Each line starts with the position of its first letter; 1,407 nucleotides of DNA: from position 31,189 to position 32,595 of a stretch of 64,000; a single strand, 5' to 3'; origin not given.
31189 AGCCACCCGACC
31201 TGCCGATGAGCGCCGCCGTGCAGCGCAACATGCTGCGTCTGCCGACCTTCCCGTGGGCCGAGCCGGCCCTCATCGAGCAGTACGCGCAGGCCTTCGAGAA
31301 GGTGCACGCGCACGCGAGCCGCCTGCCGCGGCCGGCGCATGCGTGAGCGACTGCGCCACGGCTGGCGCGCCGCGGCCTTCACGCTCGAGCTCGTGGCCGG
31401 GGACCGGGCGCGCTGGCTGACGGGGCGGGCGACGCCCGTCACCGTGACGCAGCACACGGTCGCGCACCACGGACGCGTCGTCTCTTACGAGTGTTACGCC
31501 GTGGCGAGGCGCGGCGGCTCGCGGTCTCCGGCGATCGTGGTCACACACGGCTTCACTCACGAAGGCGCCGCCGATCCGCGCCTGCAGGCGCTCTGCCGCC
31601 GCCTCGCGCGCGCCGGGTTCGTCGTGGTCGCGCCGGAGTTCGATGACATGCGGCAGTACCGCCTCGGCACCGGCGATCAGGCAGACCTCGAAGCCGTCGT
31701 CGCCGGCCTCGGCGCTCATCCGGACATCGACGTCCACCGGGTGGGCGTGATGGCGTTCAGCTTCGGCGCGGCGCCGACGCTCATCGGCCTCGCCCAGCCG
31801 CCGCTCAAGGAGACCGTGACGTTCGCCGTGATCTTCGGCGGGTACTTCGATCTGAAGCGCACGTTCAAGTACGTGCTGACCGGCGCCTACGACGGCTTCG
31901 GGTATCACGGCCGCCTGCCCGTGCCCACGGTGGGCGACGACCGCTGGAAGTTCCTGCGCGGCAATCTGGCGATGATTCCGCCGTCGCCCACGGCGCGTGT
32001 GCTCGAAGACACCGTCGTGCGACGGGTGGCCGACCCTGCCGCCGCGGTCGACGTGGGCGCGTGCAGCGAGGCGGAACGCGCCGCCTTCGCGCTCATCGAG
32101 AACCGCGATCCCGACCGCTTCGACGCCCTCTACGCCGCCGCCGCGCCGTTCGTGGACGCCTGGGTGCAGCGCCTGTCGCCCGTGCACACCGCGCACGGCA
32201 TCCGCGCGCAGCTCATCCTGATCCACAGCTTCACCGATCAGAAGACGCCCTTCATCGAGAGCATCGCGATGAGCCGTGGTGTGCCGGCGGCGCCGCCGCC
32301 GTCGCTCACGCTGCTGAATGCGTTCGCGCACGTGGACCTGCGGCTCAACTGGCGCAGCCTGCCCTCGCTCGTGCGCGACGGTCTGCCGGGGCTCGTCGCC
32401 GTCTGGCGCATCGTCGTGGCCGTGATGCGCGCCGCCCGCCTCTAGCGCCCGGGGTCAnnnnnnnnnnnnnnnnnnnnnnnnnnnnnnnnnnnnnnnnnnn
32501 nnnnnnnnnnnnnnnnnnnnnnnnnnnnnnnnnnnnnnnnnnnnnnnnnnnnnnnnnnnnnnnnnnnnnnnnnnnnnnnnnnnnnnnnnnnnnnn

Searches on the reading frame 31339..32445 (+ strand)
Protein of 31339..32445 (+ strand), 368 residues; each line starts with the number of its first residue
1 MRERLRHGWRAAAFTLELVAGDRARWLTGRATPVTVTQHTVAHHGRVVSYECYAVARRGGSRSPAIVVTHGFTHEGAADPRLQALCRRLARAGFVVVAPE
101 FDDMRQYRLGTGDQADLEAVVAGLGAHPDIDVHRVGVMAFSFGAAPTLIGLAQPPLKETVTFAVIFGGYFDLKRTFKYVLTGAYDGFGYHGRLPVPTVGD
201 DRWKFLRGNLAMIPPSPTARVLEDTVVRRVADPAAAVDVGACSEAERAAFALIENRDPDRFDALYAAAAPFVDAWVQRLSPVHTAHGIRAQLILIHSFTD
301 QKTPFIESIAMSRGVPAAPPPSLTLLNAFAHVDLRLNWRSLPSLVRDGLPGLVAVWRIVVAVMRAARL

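Call 7: search_protein_families(library=pfam, proteins=[window:31339-32445:+], max_evalue=0.001)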
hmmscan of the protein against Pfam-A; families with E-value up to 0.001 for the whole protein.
window:31339-32445:+ (368 aa): 2 families
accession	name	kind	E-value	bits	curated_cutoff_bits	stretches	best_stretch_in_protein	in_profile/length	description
PF01738.24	DLH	-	3.9e-05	23.8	21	0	59-160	9-125/217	Dienelactone hydrolase family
PF12740.14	PETase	-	0.00087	19.2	28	0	60-162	51-155/263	PET hydrolase-like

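Call 53: search_protein_families(library=ncbifam, proteins=[window:31339-32445:+], max_evalue=0.00001)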
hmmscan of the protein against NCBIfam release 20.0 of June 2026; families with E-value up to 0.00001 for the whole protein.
window:31339-32445:+ (368 aa): 0 families
